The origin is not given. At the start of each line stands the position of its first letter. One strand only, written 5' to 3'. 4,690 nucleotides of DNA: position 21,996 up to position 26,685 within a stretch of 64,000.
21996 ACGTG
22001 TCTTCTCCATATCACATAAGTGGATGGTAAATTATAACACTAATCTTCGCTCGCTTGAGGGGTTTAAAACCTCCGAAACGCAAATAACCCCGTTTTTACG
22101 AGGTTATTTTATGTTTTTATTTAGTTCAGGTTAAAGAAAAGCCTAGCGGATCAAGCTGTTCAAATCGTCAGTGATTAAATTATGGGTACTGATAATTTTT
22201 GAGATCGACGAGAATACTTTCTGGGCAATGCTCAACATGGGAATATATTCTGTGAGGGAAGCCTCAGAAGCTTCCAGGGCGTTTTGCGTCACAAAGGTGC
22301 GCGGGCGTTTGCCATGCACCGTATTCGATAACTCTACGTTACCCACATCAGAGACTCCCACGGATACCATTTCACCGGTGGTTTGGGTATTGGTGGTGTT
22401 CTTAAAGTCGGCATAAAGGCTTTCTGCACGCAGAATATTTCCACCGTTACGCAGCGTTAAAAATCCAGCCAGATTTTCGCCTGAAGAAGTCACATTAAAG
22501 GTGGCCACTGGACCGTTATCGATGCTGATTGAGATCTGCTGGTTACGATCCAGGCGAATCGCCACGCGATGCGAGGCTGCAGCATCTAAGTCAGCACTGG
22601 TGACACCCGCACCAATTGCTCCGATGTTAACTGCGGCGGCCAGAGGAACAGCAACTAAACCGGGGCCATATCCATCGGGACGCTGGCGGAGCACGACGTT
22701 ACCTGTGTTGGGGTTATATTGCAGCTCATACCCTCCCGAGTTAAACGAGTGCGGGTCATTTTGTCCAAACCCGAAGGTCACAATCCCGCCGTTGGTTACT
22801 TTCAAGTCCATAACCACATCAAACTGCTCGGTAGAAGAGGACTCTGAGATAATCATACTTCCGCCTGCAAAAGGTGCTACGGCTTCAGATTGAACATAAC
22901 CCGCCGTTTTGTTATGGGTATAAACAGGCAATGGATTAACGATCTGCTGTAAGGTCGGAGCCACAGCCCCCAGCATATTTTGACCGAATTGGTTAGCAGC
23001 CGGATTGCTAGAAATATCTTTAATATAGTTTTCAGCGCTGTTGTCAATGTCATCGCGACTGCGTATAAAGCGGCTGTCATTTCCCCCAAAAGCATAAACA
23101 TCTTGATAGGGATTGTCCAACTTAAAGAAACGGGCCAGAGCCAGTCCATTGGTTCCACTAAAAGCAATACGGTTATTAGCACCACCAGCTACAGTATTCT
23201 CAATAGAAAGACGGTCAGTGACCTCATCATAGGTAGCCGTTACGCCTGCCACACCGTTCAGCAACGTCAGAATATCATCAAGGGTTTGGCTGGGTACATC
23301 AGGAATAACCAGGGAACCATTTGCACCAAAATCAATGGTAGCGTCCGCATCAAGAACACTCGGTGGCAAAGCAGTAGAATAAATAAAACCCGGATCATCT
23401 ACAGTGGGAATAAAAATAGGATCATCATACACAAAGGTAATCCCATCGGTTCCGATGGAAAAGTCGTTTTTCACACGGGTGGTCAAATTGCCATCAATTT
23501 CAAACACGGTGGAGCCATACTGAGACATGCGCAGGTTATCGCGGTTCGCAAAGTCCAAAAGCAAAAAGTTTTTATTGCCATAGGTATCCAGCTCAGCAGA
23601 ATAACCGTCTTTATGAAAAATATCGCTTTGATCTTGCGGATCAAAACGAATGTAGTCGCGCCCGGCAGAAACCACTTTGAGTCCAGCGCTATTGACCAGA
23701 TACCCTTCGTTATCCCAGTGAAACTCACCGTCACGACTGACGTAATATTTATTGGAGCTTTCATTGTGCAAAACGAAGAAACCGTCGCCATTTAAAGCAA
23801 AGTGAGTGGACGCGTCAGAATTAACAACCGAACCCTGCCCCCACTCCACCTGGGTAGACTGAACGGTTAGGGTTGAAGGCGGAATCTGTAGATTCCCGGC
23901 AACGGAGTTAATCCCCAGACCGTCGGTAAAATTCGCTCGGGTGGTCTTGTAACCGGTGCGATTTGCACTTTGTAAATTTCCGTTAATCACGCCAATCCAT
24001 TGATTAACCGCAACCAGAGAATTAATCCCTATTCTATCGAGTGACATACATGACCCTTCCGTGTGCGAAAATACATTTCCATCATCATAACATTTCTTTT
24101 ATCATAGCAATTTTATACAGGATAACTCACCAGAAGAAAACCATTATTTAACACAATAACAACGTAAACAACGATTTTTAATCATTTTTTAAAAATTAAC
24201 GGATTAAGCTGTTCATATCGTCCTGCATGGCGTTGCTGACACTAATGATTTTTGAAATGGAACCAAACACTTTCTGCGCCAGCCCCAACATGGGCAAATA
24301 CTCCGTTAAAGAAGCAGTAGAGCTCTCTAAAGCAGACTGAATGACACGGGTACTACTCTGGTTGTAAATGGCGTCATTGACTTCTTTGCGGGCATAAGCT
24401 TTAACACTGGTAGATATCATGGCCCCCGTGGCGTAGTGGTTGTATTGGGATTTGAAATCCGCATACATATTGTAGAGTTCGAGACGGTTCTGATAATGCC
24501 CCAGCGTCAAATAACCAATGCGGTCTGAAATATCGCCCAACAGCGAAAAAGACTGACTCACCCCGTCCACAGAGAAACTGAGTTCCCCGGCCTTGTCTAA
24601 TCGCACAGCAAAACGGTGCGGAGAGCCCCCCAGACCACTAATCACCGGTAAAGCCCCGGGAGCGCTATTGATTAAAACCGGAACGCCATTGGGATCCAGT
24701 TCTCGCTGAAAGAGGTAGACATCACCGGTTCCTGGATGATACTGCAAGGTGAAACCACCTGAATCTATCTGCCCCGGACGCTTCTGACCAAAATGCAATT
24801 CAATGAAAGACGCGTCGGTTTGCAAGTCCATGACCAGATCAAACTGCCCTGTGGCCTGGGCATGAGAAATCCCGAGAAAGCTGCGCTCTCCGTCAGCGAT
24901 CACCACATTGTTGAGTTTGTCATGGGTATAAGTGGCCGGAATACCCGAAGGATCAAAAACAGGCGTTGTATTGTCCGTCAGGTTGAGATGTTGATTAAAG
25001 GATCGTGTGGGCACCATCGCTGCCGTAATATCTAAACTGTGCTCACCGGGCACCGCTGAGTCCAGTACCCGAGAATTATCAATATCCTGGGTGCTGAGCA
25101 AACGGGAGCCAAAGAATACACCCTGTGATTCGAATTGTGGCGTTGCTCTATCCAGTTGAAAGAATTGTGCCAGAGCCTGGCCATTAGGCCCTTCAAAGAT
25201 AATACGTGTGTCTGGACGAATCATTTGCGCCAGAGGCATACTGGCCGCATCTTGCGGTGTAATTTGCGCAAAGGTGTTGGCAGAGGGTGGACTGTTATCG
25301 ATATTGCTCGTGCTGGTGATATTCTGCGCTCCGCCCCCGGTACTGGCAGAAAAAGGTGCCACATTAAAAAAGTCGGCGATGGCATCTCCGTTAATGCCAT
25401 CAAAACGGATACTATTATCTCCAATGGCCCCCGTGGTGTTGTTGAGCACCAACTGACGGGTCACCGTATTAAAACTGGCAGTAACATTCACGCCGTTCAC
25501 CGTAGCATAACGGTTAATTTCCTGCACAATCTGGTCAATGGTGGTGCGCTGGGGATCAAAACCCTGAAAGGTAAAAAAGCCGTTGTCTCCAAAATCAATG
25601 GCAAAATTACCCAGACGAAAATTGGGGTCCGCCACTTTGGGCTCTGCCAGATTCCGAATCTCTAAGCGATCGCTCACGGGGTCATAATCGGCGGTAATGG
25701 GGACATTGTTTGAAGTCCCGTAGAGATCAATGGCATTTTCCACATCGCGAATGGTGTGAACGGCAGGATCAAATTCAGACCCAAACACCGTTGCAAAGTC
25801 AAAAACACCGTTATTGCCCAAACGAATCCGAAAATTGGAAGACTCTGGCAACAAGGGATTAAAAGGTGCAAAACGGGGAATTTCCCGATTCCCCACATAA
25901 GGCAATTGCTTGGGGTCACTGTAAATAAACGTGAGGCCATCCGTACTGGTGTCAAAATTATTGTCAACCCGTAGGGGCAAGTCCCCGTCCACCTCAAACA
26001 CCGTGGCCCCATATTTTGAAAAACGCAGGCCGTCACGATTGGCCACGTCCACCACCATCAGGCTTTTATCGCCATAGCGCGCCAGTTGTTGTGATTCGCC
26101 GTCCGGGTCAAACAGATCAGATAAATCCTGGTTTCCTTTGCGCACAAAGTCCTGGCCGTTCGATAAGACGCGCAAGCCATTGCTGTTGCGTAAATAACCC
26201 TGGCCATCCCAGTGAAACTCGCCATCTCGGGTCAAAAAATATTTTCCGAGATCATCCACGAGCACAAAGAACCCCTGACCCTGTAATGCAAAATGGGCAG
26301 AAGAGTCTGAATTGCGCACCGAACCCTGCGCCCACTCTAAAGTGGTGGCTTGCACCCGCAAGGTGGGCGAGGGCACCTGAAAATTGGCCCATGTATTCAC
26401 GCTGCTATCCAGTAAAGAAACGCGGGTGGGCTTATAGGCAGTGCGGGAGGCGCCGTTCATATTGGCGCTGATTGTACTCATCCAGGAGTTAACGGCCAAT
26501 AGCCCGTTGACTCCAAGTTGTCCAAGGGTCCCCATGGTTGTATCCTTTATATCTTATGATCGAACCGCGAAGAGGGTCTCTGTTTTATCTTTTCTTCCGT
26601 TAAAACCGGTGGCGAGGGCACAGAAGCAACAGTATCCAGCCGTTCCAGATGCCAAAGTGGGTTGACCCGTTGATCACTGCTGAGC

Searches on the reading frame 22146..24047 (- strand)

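Call 54: search_protein_families(library=pfam, proteins=[window:22146-24047:-], max_evalue=0.00001)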
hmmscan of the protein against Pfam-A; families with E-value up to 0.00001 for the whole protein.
window:22146-24047:- (634 aa): 1 family
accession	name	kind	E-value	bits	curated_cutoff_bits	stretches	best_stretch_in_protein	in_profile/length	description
PF22692.1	LlgE_F_G_D1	-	2.1e-09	37.8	27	1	84-132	1-44/64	Flagellar hook protein FlgE/F/G D1 domain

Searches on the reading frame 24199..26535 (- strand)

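Call 54: search_protein_families(library=pfam, proteins=[window:24199-26535:-], max_evalue=0.00001)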
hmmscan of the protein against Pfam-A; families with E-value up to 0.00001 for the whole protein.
window:24199-26535:- (779 aa): 1 family
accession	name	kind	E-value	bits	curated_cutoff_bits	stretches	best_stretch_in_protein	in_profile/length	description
PF22692.1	LlgE_F_G_D1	-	1e-08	35.6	27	1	83-125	1-43/64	Flagellar hook protein FlgE/F/G D1 domain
